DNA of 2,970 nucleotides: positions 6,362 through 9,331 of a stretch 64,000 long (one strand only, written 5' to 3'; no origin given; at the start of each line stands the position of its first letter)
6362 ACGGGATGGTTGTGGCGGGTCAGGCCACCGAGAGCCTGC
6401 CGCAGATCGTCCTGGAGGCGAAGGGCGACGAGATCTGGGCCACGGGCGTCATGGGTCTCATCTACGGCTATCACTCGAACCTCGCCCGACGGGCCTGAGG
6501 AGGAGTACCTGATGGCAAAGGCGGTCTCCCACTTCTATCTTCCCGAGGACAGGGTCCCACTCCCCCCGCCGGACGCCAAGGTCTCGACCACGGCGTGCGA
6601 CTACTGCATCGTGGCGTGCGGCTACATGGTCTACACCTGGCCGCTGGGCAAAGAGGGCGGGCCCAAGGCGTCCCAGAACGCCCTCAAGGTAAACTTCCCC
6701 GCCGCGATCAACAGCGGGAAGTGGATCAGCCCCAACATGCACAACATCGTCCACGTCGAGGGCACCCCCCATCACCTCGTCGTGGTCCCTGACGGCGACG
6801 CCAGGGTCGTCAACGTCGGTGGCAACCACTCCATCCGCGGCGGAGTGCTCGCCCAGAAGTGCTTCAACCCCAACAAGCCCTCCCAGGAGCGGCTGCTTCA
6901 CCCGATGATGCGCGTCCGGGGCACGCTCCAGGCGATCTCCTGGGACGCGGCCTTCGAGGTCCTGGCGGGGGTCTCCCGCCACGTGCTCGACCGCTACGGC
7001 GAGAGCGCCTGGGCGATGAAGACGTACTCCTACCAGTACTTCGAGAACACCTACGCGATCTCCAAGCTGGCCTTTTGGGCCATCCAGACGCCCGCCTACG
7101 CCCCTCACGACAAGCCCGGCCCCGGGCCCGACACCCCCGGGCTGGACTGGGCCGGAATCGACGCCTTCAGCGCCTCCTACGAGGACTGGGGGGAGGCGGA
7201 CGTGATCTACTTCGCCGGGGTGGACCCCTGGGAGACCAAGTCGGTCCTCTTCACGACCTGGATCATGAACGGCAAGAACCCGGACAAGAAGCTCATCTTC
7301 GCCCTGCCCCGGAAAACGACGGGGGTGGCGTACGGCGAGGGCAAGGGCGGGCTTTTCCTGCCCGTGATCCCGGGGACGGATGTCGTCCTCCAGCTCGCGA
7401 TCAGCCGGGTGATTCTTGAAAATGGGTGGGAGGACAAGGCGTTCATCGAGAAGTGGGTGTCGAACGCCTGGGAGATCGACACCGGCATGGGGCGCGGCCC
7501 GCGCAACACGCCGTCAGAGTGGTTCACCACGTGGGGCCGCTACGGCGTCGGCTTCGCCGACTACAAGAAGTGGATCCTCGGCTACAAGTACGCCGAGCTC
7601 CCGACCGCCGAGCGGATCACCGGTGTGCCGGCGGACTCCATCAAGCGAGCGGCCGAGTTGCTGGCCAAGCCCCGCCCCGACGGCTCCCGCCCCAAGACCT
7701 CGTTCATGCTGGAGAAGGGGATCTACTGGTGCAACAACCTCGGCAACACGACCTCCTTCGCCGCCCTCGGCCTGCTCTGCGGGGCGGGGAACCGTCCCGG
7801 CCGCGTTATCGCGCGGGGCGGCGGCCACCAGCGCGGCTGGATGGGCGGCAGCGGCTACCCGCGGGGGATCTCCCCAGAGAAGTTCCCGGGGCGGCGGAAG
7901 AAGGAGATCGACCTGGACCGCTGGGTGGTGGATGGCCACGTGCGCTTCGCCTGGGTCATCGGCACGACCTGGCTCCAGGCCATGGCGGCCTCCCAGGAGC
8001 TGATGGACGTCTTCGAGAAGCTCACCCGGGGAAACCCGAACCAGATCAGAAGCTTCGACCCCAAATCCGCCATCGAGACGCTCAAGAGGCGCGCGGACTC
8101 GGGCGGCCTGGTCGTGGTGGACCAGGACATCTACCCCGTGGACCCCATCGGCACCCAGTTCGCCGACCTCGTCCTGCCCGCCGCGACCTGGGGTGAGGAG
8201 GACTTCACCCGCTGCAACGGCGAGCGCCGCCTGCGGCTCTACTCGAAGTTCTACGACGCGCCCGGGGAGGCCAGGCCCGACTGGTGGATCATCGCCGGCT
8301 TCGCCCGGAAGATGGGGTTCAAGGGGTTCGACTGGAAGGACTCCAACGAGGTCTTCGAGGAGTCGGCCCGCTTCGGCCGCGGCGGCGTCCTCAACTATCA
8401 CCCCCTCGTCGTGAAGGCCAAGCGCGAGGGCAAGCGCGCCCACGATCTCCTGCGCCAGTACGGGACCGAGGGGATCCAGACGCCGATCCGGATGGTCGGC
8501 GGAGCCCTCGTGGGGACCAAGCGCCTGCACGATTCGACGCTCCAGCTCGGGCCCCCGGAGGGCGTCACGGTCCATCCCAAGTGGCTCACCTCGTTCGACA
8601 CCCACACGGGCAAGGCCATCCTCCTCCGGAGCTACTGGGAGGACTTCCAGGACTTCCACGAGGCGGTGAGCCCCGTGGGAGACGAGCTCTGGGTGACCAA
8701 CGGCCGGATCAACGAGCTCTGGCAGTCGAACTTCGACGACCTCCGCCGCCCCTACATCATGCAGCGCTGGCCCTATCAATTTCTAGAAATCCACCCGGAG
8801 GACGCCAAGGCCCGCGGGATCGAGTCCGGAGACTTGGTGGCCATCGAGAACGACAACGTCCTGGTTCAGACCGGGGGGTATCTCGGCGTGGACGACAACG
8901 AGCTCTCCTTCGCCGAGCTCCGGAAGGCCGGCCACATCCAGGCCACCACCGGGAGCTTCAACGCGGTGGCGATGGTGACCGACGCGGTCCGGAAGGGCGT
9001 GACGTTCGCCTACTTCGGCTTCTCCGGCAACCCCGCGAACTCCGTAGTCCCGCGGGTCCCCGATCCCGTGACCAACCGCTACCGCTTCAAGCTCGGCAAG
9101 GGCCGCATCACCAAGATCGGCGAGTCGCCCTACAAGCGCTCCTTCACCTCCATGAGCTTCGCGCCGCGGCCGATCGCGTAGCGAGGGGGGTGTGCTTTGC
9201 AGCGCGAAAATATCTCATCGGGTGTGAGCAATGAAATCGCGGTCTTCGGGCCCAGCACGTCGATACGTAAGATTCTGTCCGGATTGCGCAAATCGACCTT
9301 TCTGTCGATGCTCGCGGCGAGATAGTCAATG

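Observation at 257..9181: Iodate-reductase-like module (two di-heme peroxidases + Rieske + AioA/IdrA-type Mo subunit) under a NarXL-type two-component system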

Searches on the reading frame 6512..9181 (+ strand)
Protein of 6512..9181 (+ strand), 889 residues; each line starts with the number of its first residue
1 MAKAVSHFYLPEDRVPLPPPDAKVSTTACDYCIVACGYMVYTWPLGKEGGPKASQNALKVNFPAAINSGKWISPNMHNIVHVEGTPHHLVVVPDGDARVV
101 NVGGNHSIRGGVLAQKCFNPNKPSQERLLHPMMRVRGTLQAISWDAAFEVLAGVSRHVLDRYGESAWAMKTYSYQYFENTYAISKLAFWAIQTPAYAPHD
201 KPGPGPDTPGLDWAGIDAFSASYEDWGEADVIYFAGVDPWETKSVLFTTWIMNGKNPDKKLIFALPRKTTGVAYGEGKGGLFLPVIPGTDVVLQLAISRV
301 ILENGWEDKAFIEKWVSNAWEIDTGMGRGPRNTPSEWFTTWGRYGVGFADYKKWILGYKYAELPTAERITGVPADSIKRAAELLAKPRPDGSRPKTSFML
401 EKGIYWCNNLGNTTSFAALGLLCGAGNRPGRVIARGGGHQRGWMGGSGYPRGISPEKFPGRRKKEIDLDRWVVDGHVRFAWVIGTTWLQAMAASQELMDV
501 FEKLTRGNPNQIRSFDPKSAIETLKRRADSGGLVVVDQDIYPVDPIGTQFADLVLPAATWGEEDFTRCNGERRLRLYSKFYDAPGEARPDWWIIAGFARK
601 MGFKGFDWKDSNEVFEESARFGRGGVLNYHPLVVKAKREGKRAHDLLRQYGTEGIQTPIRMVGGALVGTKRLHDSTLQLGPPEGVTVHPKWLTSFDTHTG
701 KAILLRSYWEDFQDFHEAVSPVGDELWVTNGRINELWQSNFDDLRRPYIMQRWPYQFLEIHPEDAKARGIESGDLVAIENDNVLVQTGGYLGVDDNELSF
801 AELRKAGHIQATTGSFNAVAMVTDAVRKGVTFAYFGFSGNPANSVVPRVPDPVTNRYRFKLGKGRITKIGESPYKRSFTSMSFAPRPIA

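Call 11: search_protein_families(library=pfam, proteins=[window:6512-9181:+])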
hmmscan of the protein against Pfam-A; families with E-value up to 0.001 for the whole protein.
window:6512-9181:+ (889 aa): 3 families
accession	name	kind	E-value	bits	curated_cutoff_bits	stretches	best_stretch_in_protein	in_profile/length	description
PF18465.7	Rieske_3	-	4.5e-33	113.8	25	1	29-123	1-95/96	Rieske 3Fe-4S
PF00384.28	Molybdopterin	-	2.8e-27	96.1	24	1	127-598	1-351/353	Molybdopterin oxidoreductase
PF01568.27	Molydop_binding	-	1.3e-18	67.5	26.8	2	726-782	1-56/110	Molydopterin dinucleotide binding domain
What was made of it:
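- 6512..9181 (+): IdrA: molybdopterin large subunit with a [3Fe-4S] motif (889 aa). Pfam Rieske_3, Molybdopterin and Molydop_binding (call 11).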

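Call 12: search_protein_families(library=ncbifam, proteins=[window:6512-9181:+])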
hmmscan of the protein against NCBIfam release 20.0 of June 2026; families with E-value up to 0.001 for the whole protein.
window:6512-9181:+ (889 aa): 19 families
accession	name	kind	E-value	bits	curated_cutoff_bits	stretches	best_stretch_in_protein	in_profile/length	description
TIGR02693.1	arsenite_ox_L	equivalog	1.5e-130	436.6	359.05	1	14-782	1-751/806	arsenate reductase (azurin) large subunit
TIGR01591.1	Fdh-alpha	equivalog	1.3e-54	185.5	666.25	2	124-321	50-243/672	formate dehydrogenase subunit alpha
NF047855.1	AssmNtatRedNasC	equivalog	5.6e-29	100.9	1100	2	124-322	74-269/708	assimilatory nitrate reductase catalytic subunit NasC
NF010055.0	PRK13532.1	equivalog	1.5e-27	96.2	904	3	89-388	64-365/830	nitrate reductase catalytic subunit NapA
TIGR01706.1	NAPA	equivalog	2.4e-25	89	930.55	3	531-605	504-575/830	periplasmic nitrate reductase subunit alpha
NF041323.1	Nitr_red_NasA_Halo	equivalog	5.1e-22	78.2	1000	2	104-315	27-235/673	assimilatory nitrate reductase NasA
TIGR02166.1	dmsA_ynfE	subfamily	2.7e-17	62.1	777.7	1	108-388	90-358/794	DMSO/selenate family reductase complex A subunit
NF012032.0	PRK15488.1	equivalog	5.5e-17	61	694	1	101-318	77-283/759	thiosulfate reductase PhsA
TIGR01553.1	formate-DH-alph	equivalog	3.4e-16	58.2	814.2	1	218-325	211-313/1009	formate dehydrogenase-N subunit alpha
TIGR00509.1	bisC_fam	subfamily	2.9e-13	48.9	1017.55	0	260-317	206-260/772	molybdopterin guanine dinucleotide-containing S/N-oxide reductase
TIGR03479.1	DMSO_red_II_alp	subfamily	6.9e-11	40.9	984.75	0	548-602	589-644/913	molybdopterin-dependent oxidoreductase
NF041885.1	selenate_YnfE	exception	1.2e-09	36.6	1675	0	231-388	221-365/805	selenate/tellurate reductase subunit YnfE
NF041884.1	selenate_YnfF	exception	2.2e-09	35.8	1650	0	100-166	79-148/798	selenate/tellurate reductase subunit YnfF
NF011566.1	PRK14990.1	exception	2.4e-07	29.2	1600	0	229-385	232-375/814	dimethylsulfoxide reductase subunit A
TIGR01973.1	NuoG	equivalog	7e-07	28.4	470.05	0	124-250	266-384/606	NADH-quinone oxidoreductase subunit NuoG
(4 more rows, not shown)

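Call 13: find_homologous_proteins(query=window:6512-9181:+, max_evalue=1e-20)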
Query window:6512-9181:+ (889 aa): 1106 proteins with E <= 1e-20 among 8000 candidates; the best 120 are listed.
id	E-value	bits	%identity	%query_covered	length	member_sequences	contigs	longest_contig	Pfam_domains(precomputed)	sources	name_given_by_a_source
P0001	0.0e+0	1929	90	100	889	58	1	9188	PF00384.28,PF01568.28,PF18465.8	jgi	jgi:arsenite oxidase large subunit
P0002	0.0e+0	1901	88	100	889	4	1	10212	PF00384.28,PF01568.28,PF18465.8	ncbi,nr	ncbi:MAG: arsenate reductase (azurin) large subunit [Deltaproteobacteria bacterium]|nr:arsenate redu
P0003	0.0e+0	1896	89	100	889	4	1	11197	PF00384.28,PF01568.28,PF18465.8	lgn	-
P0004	0.0e+0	1888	88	100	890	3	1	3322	PF00384.28,PF01568.28,PF18465.8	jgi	jgi:arsenite oxidase large subunit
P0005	0.0e+0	1887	87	100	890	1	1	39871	PF00384.28,PF01568.28,PF18465.8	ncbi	-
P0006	0.0e+0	1870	86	100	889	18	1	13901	PF00384.28,PF01568.28,PF18465.8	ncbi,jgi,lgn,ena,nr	ncbi:MAG: arsenite oxidase large subunit [Candidatus Rokubacteria bacterium GWA2_70_23]|nr:MAG: arse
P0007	0.0e+0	1869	87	100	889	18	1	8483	PF00384.28,PF01568.28,PF18465.8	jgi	-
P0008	0.0e+0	1863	86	100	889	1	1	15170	PF00384.28,PF01568.28,PF18465.8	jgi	-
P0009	0.0e+0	1849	86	100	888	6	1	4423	PF00384.28,PF01568.28,PF18465.8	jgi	-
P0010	0.0e+0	1845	85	100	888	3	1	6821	PF00384.28,PF01568.28,PF18465.8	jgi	-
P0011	0.0e+0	1829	85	100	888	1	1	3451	PF00384.28,PF01568.28,PF18465.8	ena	-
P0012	0.0e+0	1817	85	100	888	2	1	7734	PF00384.28,PF01568.28,PF18465.8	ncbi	-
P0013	0.0e+0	1807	84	100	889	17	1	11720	PF00384.28,PF01568.28,PF18465.8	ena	-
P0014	0.0e+0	1799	83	100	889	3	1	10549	PF00384.28,PF01568.28,PF18465.8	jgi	jgi:arsenite oxidase large subunit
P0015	0.0e+0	1797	83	100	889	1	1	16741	PF00384.28,PF01568.28,PF18465.8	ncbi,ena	ncbi:MAG: arsenate reductase (azurin) large subunit [candidate division NC10 bacterium]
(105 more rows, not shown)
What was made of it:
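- Homologues are named arsenite oxidase by NCBI and JGI (call 13).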

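Call 14: search_solved_structures(query=window:6512-9181:+, show_alignments=1)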
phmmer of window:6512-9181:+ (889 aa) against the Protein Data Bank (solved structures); distinct sequences matched with E-value up to 0.001: 47.
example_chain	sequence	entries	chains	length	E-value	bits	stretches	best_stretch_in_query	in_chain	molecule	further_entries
4aay_A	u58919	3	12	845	5.7e-81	276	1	12-787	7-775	AROA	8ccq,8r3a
8ed4_A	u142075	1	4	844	7.6e-81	275.5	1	13-787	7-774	AroA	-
5nqd_A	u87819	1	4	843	7.8e-81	275.5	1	13-787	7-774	AroA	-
1g8k_A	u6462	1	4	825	1.3e-80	274.8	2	11-315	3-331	ARSENITE OXIDASE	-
1g8j_A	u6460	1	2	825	1.9e-80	274.2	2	11-315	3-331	ARSENITE OXIDASE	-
8rtm_A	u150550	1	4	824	2.9e-80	273.6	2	11-315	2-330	Arsenite oxidase subunit AioA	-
8cff_A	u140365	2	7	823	4.8e-80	272.9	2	11-315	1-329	Arsenite oxidase subunit AioA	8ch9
8ch9_G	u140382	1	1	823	9e-80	272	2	11-315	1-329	Arsenite oxidase subunit AioA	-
8rtl_G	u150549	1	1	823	1.6e-79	271.2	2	12-315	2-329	Arsenite oxidase subunit AioA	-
8rtl_E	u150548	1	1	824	1.6e-79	271.2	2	12-315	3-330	Arsenite oxidase subunit AioA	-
8cgs_A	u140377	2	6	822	2.4e-79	270.6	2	13-315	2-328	Arsenite oxidase subunit AioA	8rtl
7qv7_S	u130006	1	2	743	8.8e-29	103.2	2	344-620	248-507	Hydrogen dependent carbon dioxide reductase subunit FdhF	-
9t1s_L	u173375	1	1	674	3e-26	94.8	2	391-621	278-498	formate dehydrogenase (coenzyme F420)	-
2nya_A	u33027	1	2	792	2.6e-25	91.8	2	84-601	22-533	Periplasmic nitrate reductase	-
8rqz_C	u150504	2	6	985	2.4e-24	88.5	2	124-318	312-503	Probable oxidoreductase YjgC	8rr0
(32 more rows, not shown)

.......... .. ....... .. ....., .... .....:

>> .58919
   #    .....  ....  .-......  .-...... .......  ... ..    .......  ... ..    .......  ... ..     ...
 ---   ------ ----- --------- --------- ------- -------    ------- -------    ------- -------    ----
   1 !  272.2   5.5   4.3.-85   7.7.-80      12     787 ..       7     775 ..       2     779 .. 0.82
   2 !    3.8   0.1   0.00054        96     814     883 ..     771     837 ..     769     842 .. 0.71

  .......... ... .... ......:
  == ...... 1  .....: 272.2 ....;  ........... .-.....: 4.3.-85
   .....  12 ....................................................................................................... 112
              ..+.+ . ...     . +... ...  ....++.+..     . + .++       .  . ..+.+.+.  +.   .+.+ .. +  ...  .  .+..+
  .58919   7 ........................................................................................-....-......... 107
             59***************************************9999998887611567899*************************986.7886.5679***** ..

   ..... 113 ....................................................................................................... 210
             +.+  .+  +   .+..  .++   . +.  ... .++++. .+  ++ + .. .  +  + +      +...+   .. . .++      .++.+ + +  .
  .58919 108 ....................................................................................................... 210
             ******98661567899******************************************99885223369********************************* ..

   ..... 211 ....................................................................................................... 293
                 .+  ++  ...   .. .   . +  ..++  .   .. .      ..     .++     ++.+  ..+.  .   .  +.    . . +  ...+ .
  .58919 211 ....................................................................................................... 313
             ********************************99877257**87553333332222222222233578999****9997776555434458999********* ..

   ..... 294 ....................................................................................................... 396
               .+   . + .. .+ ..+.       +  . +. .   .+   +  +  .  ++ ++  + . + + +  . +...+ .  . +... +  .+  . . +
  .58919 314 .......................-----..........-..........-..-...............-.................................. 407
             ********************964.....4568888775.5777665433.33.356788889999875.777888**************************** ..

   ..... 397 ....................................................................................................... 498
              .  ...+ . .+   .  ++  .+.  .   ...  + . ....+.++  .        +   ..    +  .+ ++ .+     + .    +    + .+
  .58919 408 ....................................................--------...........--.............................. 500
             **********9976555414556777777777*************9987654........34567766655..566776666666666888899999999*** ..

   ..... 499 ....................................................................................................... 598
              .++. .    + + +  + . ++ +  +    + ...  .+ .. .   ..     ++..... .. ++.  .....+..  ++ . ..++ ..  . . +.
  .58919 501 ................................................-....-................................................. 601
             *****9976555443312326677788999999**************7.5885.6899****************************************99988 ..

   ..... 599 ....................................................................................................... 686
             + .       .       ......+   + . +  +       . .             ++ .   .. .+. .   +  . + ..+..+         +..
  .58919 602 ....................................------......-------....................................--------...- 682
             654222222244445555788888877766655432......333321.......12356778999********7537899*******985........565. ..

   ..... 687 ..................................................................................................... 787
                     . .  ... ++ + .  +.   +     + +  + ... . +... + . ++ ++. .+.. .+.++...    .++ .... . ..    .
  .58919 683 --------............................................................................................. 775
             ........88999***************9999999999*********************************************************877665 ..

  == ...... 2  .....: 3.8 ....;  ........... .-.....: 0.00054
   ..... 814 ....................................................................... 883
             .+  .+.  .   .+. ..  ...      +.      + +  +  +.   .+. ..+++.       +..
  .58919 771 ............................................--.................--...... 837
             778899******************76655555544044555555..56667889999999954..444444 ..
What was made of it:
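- The best PDB matches are AioA (call 14).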

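Call 21: find_encoding_contigs(protein=window:6512-9181:+, flank=10000, max_places=4)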
Protein window:6512-9181:+ (889 aa): no gene with exactly this product is on record in the collection.
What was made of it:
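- Tried and rejected: It is not on record, so the source genome could not be named (call 21).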

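Call 24: find_related_loci(query=A1, collection=genome_contigs, flank=10000)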
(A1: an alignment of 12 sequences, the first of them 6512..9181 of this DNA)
Query A1 (889 aa) in genome_contigs; peptide patterns used: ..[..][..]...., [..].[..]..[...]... (x = any residue, [..] = any of these).
509 stretches matched a pattern; 485 encode a relative of the query (tblastn E <= 1e-3); the best 80 are kept; 80 distinct loci.
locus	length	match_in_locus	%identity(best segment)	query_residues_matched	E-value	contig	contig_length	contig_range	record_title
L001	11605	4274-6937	89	1-888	0e+0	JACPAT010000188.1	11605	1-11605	MAG: Candidatus Methylomirabilota bacterium isolate NC_groundwater_238_Ag_S-0.2um_67_12 S5_GD2017_2_S2_scaffold_15103, w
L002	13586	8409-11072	88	1-888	0e+0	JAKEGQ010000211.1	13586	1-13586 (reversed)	MAG: Candidatus Methylomirabilota bacterium isolate PMV_4.88 PMV_4.88.k101_2300241, whole genome shotgun sequence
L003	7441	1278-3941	89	1-888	0e+0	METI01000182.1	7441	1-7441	MAG: candidate division NC10 bacterium RIFCSPLOWO2_12_FULL_66_18 rifcsplowo2_12_scaffold_44227, whole genome shotgun seq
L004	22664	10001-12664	87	1-888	0e+0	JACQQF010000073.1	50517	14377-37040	MAG: Candidatus Methylomirabilota bacterium isolate NC_groundwater_1326_Ag_S-0.2um_61_204 S_p2_S4_coassembly_k141_289681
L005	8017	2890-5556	86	1-889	0e+0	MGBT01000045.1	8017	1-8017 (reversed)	MAG: Candidatus Rokubacteria bacterium GWA2_70_23 gwa2_scaffold_16026, whole genome shotgun sequence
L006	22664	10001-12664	81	1-888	0e+0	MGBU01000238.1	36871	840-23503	MAG: Candidatus Rokubacteria bacterium GWA2_73_35 gwa2_scaffold_6149, whole genome shotgun sequence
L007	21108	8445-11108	78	1-888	0e+0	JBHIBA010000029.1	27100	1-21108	MAG: Nitrospinota bacterium isolate K_2_bin.39 NODE_655_length_27100_cov_8.490331, whole genome shotgun sequence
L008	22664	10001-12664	78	1-888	0e+0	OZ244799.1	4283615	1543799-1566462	MAG: bacterium isolate fda9cd22-9c8c-44c4-8321-deb2e702e096 genome assembly, chromosome: 1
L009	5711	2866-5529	77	1-888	0e+0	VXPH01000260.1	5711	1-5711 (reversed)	MAG: Nitrospinota bacterium isolate SB0662_bin_51 NODE_9141_length_5711_cov_25.978430, whole genome shotgun sequence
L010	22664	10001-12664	77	1-888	0e+0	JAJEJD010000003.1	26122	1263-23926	MAG: bacterium isolate p16x63bins.49 k141_1029760, whole genome shotgun sequence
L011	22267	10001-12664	77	1-888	0e+0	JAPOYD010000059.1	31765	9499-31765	MAG: Nitrospinota bacterium isolate COS4_bin_23 NODE_1323_length_31765_cov_8.07023, whole genome shotgun sequence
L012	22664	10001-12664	76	1-888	0e+0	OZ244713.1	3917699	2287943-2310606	MAG: bacterium isolate e5014806-8d25-4488-8218-63b8719b0073 genome assembly, chromosome: 1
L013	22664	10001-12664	77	1-888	0e+0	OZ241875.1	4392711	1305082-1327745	MAG: bacterium isolate fde39c58-18aa-4d93-bb40-cd1cf9ece30f genome assembly, chromosome: 1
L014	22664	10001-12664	76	1-888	0e+0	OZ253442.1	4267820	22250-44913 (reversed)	MAG: bacterium isolate e26f613c-7608-46b1-ae07-a2f8df169297 genome assembly, chromosome: 1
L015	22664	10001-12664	77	1-888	0e+0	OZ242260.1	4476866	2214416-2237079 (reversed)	MAG: bacterium isolate ae33526c-e769-4de9-a2b0-9dbe0155474d genome assembly, chromosome: 1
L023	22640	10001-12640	66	9-888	0e+0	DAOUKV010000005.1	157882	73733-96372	MAG TPA_asm: Dehalococcoidia bacterium isolate S8_362 44986, whole genome shotgun sequence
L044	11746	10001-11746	95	1-582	0e+0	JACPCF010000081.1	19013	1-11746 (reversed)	MAG: Candidatus Rokuibacteriota bacterium isolate NC_groundwater_276_Ag_S-0.2um_68_12 S5_GD2017_2_S2_scaffold_1853, whol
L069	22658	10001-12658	62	10-888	0e+0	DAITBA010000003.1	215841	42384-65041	MAG TPA_asm: Rhodocyclaceae bacterium isolate CTOTU46452 NODE_7_length_215841_cov_16.219162, whole genome shotgun sequen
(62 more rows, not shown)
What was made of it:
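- The relatives come mostly from groundwater and soil MAGs, where iodate is scarce (call 24).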
